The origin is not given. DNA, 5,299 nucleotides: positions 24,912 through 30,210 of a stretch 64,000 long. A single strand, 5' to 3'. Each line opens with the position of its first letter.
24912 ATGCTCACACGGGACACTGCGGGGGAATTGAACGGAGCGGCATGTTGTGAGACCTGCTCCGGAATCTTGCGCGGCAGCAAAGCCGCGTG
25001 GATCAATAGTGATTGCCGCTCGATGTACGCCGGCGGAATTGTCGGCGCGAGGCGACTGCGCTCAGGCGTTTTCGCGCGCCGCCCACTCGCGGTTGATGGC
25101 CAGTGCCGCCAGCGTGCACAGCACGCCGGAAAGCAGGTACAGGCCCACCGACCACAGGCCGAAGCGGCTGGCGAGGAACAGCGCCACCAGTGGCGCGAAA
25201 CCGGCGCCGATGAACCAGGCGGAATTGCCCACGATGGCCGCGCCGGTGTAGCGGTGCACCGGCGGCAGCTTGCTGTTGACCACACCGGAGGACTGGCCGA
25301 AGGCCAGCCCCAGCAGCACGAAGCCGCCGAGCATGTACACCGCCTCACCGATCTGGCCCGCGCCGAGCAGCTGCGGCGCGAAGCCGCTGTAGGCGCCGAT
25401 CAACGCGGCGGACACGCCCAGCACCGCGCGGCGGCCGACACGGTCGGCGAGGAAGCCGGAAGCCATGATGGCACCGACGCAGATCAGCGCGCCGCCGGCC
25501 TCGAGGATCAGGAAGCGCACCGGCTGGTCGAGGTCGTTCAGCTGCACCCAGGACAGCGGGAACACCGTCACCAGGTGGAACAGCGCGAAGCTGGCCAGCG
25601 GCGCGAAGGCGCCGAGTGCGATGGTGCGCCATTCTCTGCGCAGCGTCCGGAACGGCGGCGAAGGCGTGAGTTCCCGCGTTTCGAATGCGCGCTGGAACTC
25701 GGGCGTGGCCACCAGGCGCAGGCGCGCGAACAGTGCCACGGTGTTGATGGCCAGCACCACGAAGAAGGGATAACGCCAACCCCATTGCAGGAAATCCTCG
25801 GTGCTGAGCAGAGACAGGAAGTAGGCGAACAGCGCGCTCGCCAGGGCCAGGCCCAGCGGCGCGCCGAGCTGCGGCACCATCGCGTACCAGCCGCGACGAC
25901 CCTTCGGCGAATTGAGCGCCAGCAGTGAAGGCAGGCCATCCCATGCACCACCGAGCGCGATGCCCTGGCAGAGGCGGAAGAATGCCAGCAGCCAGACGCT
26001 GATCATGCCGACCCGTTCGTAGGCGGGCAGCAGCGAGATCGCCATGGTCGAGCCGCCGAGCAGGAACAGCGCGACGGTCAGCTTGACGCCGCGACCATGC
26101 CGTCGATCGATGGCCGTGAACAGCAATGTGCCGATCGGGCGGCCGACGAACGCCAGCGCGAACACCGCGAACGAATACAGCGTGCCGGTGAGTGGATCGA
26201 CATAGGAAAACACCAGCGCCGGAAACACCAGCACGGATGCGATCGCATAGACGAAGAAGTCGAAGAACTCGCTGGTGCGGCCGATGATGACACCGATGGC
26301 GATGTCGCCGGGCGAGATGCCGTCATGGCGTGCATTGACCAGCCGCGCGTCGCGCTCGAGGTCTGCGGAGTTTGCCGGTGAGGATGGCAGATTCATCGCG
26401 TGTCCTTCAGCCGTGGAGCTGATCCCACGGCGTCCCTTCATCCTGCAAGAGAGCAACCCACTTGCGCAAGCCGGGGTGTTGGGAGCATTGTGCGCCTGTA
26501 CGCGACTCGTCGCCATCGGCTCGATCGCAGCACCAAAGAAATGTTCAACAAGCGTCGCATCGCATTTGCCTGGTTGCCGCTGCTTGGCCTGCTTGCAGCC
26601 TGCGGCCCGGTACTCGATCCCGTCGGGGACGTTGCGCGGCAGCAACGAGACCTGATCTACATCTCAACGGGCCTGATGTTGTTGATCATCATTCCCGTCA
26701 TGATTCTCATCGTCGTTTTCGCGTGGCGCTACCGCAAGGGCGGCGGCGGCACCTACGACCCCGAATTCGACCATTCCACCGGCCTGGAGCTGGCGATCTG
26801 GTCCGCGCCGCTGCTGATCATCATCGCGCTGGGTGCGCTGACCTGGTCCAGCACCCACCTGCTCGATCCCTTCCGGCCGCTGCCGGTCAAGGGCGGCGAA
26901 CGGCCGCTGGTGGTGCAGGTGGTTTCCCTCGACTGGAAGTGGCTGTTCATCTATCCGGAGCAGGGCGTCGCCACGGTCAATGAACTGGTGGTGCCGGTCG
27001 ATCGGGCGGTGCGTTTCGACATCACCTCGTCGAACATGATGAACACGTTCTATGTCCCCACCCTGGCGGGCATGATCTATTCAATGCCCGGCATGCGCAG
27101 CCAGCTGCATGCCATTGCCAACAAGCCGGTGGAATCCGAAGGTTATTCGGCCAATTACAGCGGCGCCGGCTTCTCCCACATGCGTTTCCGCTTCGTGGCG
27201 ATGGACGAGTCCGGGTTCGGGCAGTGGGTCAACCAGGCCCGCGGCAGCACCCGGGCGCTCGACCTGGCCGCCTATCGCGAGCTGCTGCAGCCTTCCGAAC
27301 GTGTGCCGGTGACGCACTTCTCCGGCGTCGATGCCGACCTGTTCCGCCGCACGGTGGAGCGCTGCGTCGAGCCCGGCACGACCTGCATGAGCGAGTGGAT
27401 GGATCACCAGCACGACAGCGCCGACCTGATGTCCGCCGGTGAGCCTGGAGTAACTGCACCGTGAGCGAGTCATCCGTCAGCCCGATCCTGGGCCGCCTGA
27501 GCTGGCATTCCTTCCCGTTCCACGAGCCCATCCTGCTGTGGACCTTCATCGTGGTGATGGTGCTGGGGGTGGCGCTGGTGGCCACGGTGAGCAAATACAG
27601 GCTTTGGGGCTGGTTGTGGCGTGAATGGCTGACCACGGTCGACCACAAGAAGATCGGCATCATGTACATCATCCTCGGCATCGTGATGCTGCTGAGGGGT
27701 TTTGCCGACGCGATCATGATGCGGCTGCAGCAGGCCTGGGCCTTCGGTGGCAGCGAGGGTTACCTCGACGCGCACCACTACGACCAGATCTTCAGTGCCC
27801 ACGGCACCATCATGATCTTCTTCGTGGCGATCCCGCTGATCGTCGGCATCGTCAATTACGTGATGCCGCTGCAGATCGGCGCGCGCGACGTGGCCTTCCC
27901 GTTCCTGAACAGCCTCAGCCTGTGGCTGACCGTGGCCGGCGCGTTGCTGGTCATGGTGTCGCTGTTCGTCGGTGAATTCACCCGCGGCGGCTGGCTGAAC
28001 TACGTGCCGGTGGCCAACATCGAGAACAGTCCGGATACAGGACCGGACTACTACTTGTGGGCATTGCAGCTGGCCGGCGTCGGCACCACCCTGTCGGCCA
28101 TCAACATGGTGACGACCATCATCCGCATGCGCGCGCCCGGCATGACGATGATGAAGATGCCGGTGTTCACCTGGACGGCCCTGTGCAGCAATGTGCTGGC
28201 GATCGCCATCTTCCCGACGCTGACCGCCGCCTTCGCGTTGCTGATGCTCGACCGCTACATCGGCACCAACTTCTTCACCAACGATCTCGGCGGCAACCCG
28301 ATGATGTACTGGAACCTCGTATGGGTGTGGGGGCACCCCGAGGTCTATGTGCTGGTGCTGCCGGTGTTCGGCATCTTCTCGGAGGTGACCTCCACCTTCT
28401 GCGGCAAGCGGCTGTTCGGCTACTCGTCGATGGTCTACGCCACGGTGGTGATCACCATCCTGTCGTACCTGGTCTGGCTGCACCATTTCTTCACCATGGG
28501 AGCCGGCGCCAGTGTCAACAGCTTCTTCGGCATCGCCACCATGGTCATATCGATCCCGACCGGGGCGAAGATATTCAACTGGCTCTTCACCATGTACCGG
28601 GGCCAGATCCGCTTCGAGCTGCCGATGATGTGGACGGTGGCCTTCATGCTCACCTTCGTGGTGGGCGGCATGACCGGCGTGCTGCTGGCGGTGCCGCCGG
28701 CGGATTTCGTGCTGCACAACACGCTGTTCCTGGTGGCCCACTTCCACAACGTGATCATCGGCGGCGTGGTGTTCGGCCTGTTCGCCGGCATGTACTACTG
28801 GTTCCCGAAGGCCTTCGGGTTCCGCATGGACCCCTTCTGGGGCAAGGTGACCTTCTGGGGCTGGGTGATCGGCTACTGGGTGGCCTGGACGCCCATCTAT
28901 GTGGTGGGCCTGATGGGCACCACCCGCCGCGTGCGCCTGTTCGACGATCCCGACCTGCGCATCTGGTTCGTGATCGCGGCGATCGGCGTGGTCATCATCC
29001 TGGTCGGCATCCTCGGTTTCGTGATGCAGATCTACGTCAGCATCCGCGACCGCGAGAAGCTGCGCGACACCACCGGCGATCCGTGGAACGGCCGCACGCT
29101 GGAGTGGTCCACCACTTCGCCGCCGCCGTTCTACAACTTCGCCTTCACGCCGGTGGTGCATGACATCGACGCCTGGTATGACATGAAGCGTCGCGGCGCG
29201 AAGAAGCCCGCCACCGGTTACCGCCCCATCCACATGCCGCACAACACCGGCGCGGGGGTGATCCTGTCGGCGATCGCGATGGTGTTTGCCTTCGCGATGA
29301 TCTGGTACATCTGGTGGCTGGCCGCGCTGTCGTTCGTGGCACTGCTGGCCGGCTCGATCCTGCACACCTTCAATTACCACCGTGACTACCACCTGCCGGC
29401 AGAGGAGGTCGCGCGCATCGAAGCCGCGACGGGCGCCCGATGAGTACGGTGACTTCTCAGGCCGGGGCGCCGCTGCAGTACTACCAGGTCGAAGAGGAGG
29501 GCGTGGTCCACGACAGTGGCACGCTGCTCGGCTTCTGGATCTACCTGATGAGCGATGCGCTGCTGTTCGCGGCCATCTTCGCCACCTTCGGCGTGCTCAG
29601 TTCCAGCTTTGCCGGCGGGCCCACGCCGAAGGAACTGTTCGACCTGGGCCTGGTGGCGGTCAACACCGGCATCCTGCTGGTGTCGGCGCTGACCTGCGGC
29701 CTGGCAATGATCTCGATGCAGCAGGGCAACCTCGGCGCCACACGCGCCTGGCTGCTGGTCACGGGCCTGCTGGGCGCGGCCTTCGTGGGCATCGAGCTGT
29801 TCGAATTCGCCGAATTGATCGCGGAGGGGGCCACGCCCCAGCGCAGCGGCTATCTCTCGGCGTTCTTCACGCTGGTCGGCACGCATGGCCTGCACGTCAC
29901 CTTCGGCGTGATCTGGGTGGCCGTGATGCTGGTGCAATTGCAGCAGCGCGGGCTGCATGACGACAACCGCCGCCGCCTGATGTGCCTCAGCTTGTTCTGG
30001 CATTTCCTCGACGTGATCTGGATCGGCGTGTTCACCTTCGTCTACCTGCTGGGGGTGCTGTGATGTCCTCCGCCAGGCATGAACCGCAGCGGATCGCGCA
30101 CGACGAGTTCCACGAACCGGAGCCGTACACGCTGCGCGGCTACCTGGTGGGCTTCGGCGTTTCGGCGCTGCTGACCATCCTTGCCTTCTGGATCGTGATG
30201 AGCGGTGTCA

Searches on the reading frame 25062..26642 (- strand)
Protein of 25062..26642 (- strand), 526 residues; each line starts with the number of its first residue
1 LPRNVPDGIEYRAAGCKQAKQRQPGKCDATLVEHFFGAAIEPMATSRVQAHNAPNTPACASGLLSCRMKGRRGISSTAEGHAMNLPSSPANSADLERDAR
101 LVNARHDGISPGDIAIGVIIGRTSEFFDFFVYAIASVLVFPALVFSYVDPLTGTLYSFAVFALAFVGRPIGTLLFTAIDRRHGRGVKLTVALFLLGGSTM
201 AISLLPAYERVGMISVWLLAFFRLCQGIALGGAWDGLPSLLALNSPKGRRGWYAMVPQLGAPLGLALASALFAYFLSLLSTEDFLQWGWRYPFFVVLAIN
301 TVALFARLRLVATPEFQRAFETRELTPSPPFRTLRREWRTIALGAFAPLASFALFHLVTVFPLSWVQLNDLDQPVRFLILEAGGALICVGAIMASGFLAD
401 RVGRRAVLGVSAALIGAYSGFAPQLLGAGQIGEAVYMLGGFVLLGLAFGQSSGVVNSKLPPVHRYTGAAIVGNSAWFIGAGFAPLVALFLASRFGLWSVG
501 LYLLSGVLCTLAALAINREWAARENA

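Call 18: search_protein_families(library=pfam, proteins=[window:25062-26642:-], max_evalue=0.001)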
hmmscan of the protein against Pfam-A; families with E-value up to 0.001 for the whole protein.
window:25062-26642:- (526 aa): 2 families
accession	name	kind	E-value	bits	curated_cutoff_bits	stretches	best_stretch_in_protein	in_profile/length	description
PF07690.21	MFS_1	-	2.1e-15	57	33.4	2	129-466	5-330/347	Major Facilitator Superfamily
PF00083.30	Sugar_tr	-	1.9e-11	43.9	22.3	1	118-318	5-199/452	Sugar (and other) transporter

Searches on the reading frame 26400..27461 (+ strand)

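Call 19: search_protein_families(library=pfam, proteins=[window:26400-27461:+], max_evalue=0.001)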
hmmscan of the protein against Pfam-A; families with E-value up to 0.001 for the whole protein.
window:26400-27461:+ (354 aa): 2 families
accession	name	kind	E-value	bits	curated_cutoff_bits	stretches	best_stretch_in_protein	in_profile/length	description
PF06481.20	COX_ARM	-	7.4e-14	51.8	23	1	283-326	3-46/46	COX Aromatic Rich Motif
PF00116.26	COX2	-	1.9e-05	25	22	1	192-261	44-113/120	Cytochrome C oxidase subunit II, periplasmic domain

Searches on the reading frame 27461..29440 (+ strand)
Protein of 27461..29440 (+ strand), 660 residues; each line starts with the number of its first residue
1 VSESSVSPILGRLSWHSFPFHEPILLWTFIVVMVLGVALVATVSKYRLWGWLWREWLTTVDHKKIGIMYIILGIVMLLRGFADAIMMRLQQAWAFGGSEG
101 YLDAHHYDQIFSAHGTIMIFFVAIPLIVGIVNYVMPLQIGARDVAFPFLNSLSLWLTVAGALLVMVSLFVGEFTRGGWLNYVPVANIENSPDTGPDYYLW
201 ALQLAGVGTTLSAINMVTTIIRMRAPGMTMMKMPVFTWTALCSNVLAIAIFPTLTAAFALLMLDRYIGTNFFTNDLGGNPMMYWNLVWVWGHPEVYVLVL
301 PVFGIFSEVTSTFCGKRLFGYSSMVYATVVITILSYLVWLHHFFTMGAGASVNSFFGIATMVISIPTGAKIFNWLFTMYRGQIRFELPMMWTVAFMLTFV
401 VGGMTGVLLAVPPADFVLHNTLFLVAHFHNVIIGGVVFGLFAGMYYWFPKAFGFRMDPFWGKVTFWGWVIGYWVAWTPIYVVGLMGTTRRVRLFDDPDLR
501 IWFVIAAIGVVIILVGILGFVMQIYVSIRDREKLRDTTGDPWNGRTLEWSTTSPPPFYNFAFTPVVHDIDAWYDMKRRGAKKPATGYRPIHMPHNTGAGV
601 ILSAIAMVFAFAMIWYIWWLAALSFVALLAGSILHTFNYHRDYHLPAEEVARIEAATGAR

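Call 19: search_protein_families(library=pfam, proteins=[window:27461-29440:+], max_evalue=0.001)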
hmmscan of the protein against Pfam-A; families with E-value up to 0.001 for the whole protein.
window:27461-29440:+ (660 aa): 1 family
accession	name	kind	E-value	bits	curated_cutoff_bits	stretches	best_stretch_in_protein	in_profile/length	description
PF00115.25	COX1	-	7.1e-139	463.8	34.8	1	64-512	1-436/436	Cytochrome C and Quinol oxidase polypeptide I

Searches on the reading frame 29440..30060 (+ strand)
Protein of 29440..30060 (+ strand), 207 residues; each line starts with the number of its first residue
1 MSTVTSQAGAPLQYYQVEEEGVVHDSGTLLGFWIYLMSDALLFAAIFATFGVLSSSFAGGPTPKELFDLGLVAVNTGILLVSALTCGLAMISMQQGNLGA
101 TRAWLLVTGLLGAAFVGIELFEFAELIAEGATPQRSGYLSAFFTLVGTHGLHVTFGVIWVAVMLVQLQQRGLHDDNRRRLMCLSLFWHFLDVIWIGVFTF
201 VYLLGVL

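Call 19: search_protein_families(library=pfam, proteins=[window:29440-30060:+], max_evalue=0.001)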
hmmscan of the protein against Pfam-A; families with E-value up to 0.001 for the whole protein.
window:29440-30060:+ (207 aa): 1 family
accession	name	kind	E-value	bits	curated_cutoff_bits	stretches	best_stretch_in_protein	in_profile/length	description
PF00510.24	COX3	-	1e-17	65.3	23.8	1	26-205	74-257/258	Cytochrome c oxidase subunit III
